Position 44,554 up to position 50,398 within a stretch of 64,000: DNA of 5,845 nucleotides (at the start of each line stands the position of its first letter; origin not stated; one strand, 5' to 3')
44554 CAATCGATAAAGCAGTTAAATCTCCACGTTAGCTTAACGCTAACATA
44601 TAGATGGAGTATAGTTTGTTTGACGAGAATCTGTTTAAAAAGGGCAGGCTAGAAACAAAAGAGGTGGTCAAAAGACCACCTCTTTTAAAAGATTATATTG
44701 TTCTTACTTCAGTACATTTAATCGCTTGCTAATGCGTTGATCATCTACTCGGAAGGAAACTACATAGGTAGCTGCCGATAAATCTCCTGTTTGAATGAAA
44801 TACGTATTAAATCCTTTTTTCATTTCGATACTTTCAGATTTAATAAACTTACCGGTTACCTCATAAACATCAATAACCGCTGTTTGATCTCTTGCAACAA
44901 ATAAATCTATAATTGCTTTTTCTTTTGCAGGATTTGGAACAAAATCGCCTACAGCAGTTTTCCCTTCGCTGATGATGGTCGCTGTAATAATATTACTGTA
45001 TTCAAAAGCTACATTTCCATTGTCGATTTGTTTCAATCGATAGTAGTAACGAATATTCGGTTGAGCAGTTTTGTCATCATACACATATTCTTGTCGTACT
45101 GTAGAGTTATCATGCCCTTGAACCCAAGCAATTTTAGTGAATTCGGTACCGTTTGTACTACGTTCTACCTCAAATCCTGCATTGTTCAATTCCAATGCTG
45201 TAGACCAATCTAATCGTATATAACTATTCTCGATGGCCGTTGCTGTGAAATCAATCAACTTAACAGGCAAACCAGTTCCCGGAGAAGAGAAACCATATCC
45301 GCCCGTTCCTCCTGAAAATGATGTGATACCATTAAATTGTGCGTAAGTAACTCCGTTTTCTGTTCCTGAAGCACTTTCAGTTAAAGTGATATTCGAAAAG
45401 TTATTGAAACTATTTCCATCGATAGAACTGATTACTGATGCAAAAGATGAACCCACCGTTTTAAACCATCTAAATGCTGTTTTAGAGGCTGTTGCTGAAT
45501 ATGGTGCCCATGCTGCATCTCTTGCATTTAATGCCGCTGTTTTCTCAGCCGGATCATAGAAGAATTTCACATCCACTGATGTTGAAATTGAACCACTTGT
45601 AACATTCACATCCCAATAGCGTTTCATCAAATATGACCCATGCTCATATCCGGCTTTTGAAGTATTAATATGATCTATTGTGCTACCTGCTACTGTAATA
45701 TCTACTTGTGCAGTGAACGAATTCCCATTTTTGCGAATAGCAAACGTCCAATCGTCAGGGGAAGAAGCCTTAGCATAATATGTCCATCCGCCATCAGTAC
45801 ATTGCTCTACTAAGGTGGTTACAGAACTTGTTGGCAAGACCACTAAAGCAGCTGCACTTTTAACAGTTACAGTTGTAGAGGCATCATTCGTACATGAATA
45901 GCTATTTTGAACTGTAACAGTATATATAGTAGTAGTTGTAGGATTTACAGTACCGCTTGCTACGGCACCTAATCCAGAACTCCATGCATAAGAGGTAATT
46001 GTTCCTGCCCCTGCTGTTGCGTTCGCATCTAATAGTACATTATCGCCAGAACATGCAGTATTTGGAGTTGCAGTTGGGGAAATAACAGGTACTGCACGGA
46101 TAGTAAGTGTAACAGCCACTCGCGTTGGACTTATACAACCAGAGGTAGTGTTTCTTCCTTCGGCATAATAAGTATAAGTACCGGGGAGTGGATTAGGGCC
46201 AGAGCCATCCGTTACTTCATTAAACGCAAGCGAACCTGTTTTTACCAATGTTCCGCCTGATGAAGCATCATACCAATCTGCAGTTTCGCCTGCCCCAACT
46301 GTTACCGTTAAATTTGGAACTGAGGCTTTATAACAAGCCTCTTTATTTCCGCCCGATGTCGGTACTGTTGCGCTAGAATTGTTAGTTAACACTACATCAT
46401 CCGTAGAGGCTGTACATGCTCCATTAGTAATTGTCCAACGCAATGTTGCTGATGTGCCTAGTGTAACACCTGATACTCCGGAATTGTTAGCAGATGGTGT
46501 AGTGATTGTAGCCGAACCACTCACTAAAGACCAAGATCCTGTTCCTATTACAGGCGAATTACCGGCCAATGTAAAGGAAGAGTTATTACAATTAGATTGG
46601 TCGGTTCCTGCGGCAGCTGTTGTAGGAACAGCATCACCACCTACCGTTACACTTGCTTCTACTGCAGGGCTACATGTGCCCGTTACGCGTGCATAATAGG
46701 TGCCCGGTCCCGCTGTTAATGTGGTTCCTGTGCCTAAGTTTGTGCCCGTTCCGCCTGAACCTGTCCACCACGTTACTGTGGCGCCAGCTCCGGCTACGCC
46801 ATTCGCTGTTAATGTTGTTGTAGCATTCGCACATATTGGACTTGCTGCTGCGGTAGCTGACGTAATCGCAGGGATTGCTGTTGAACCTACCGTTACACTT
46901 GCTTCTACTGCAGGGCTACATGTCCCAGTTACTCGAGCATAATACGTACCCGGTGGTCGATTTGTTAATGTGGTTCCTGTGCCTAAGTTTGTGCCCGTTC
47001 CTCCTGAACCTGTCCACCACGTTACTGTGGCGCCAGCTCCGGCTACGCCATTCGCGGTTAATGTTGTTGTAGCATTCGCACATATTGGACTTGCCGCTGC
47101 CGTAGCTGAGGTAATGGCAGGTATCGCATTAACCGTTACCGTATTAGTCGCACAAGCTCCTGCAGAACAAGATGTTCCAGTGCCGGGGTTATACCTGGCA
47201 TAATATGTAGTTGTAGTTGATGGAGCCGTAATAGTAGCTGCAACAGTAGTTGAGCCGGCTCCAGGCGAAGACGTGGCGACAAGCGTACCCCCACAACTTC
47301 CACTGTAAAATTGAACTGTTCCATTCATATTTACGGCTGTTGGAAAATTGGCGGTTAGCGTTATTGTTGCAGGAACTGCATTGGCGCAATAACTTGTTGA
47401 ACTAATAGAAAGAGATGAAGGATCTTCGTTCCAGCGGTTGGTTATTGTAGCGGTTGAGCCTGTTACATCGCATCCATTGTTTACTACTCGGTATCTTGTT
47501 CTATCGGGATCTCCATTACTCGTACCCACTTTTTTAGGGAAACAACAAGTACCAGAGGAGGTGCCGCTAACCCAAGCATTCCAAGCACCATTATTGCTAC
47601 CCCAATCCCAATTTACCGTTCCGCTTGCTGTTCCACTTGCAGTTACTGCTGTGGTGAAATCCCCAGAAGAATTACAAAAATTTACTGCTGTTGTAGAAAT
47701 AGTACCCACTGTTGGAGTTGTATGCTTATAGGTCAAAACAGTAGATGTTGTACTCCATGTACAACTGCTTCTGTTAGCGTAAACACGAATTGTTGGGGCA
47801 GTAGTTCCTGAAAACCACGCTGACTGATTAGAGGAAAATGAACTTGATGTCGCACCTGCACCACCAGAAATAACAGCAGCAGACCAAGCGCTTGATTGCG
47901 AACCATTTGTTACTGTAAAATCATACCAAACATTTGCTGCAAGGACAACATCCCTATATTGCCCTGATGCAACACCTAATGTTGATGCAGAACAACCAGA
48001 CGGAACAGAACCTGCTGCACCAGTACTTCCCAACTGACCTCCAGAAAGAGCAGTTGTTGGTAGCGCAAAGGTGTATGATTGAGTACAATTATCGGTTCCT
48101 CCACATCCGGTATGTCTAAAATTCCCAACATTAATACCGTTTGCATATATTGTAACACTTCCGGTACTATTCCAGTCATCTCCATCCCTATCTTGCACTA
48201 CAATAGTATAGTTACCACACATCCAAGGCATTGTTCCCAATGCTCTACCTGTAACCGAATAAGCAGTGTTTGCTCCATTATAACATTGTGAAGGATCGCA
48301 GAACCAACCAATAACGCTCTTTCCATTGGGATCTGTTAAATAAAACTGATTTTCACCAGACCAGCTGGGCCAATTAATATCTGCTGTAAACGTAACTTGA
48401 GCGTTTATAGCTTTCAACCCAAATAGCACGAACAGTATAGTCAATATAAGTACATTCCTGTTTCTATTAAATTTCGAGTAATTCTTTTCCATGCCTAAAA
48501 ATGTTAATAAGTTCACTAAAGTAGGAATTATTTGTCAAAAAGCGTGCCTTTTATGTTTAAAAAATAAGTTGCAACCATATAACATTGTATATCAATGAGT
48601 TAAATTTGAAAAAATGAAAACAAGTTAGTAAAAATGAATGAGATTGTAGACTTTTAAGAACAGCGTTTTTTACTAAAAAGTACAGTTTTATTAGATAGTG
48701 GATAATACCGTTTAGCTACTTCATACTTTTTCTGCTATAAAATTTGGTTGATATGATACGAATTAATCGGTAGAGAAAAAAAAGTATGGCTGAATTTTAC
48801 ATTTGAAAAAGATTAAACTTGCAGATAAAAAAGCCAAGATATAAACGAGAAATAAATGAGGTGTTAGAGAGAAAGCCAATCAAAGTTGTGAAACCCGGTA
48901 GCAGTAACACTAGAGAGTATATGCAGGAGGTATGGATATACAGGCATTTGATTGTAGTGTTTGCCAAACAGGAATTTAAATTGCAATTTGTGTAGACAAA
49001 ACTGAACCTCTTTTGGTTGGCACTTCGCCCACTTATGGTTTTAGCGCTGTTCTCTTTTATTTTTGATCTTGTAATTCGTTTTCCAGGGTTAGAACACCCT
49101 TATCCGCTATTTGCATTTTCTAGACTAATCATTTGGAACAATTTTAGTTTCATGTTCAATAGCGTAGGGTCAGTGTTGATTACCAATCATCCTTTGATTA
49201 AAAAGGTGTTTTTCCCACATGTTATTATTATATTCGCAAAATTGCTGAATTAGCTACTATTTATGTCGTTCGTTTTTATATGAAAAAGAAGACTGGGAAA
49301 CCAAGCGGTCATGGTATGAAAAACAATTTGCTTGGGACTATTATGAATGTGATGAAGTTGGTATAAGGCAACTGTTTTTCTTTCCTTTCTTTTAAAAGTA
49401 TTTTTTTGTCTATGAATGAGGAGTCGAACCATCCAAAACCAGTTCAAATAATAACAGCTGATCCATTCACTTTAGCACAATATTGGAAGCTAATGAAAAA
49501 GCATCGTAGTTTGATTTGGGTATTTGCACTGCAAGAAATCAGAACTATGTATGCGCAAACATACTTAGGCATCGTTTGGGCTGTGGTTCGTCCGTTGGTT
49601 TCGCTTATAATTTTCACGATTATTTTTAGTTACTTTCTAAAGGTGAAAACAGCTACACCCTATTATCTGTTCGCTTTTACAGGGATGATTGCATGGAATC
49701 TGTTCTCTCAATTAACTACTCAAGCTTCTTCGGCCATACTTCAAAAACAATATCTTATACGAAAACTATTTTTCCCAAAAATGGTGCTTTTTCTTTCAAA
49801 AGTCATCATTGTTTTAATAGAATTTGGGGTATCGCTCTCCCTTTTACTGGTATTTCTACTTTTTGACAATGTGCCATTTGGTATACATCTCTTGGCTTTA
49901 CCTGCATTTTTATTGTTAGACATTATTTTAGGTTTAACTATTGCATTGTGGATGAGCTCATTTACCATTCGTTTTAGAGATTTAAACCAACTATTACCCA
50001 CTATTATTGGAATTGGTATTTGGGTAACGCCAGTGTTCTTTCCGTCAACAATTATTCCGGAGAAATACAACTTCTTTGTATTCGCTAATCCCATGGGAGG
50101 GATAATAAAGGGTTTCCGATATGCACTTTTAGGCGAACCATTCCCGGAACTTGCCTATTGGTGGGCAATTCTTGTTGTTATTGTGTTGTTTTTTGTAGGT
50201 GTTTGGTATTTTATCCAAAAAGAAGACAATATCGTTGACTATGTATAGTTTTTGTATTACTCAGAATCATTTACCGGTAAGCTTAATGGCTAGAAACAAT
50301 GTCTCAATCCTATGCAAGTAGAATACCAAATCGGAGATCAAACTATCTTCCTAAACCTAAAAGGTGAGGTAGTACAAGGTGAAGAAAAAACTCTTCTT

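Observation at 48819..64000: Accessory locus joining polyprenyl-phosphate glycosylation parts to four Fe(II)/2OG oxygenases and a B12-radical SAM/methyltransferase pair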

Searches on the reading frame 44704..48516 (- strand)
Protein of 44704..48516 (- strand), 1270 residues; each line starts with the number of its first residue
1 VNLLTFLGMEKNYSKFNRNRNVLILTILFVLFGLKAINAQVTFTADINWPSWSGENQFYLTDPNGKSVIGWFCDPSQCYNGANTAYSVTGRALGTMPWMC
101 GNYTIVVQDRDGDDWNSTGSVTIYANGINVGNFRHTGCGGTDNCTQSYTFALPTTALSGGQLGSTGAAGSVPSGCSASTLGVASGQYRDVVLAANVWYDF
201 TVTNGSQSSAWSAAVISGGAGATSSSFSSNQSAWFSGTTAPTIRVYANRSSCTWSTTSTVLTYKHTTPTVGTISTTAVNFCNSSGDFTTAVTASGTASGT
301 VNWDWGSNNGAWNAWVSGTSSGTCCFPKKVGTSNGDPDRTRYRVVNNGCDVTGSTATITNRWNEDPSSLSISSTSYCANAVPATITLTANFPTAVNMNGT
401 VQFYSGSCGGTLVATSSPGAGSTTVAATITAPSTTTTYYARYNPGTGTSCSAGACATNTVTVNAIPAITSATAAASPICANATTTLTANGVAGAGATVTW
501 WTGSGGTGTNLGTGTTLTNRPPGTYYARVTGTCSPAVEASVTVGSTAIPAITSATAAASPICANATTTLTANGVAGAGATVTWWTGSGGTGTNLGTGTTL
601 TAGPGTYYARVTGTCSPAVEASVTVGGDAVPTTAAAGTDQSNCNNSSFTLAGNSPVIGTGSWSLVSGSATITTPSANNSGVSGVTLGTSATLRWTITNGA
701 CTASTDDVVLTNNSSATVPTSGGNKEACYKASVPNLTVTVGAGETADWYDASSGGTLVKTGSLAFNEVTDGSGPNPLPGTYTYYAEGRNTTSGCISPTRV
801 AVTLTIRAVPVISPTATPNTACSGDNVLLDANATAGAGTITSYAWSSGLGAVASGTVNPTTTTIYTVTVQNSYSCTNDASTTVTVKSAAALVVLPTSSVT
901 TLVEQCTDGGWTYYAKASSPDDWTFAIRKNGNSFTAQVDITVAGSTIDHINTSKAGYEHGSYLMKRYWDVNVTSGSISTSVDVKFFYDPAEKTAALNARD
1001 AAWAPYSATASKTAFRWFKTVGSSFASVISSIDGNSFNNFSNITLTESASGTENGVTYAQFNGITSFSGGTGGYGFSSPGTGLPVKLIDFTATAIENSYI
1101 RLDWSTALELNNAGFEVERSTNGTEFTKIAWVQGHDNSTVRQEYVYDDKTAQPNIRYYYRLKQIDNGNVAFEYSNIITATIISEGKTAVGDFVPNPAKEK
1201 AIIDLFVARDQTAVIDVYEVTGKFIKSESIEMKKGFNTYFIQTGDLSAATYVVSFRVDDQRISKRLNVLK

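Call 7: search_protein_families(library=pfam, proteins=[window:44704-48516:-], max_evalue=0.01)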
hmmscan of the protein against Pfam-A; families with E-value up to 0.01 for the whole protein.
window:44704-48516:- (1270 aa): 2 families
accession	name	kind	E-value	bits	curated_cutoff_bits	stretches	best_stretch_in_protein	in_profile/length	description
PF19081.6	Ig_7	-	8e-20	71.4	27.3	5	718-806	3-82/84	Ig-like domain CHU_C associated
PF18962.6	Por_Secre_tail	-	1.6e-06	28.8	27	1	1194-1266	3-73/75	Secretion system C-terminal sorting domain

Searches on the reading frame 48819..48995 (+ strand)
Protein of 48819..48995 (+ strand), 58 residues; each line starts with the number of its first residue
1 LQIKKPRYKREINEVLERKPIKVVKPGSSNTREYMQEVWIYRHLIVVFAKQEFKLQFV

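Call 7: search_protein_families(library=pfam, proteins=[window:48819-48995:+], max_evalue=0.01)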
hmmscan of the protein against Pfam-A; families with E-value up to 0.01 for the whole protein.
window:48819-48995:+ (58 aa): 0 families

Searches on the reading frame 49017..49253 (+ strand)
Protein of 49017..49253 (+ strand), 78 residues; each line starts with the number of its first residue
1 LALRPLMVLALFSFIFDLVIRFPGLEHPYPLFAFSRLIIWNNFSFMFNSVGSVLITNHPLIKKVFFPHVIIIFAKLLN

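Call 7: search_protein_families(library=pfam, proteins=[window:49017-49253:+], max_evalue=0.01)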
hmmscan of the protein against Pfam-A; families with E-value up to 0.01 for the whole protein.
window:49017-49253:+ (78 aa): 0 families
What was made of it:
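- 48819..49253 (+): Decayed partial duplicate of the ABC-2 permease. Two short ORFs match permease aa 10-49 and 60-134. It marks the left edge of the island. No Pfam hit (call 7).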

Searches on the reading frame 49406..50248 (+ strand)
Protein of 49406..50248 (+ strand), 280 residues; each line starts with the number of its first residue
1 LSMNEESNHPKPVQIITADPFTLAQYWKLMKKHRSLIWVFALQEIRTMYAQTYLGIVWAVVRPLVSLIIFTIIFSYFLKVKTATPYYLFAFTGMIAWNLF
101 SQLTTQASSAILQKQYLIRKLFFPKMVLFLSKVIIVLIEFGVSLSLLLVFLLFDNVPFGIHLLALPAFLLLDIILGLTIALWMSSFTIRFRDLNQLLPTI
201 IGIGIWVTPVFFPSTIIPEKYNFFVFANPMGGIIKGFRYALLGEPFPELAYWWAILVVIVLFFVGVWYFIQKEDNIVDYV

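Call 5: search_protein_families(library=pfam, proteins=[window:49406-50248:+], max_evalue=0.01)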
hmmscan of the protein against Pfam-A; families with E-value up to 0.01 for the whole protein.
window:49406-50248:+ (280 aa): 1 family
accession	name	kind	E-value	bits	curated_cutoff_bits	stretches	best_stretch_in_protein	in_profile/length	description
PF01061.29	ABC2_membrane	-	2.8e-10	40.5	26.9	1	37-241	3-210/211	ABC-2 type transporter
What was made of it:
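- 49406..50248 (+): TarG/Wzm-type ABC-2 permease. Conserved core gene. Pfam ABC2_membrane 2.8e-10 (call 5).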

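Call 8: search_protein_families(library=ncbifam, proteins=[window:49406-50248:+], max_evalue=0.01)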
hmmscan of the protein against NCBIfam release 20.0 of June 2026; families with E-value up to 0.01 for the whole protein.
window:49406-50248:+ (280 aa): 2 families
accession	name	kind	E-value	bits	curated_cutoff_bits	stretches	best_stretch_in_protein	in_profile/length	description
NF050109.1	galactan_ABC_perm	equivalog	8.2e-13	48.5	380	1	32-260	19-251/272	galactan export ABC transporter permease subunit Wzm/RfbD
NF050053.1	CapPschTportKpsM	equivalog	2.6e-10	40.7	300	1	37-276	5-254/257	capsule polysaccharide transporter KpsM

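Call 75: search_solved_structures(query=window:49406-50248:+, max_evalue=1)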
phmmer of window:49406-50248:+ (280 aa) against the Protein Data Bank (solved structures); distinct sequences matched with E-value up to 1: 8.
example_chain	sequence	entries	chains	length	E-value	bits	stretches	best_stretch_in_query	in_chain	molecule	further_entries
6jbh_C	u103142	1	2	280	2.7e-18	69.9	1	36-279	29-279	TarG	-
6m96_B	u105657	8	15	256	5.7e-16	62.3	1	35-279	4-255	Transport permease protein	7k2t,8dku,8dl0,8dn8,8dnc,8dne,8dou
6oih_D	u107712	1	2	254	9.4e-16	61.6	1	35-278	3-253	Transport permease protein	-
9qfx_A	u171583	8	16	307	1.1e-10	44.9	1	16-262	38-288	Probable O-antigen/lipopolysaccharide transport integral membrane protein ABC transporter | ABC transporter permease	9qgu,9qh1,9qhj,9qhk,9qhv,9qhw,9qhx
9cfp_A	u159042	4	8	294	7.4e-10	42.3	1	32-279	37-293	Transport permease protein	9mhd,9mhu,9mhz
9cfl_A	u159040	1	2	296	1e-09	41.8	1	32-279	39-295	Transport permease protein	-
8tsh_C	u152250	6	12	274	7.5e-06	29.1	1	34-238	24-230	Transport permease protein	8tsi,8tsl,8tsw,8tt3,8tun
3cei_A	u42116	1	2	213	0.71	12.8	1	67-122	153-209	Superoxide dismutase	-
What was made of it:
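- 49406..50248 (+): Closest PDB entries are TarG 6jbh at 3e-18, Wzm 6m96/6oih, and the mycobacterial galactan exporter 9qfx (call 75).
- On Wzm-Wzt / TarGH ABC exporters: The permease is in the window (calls 5, 75).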
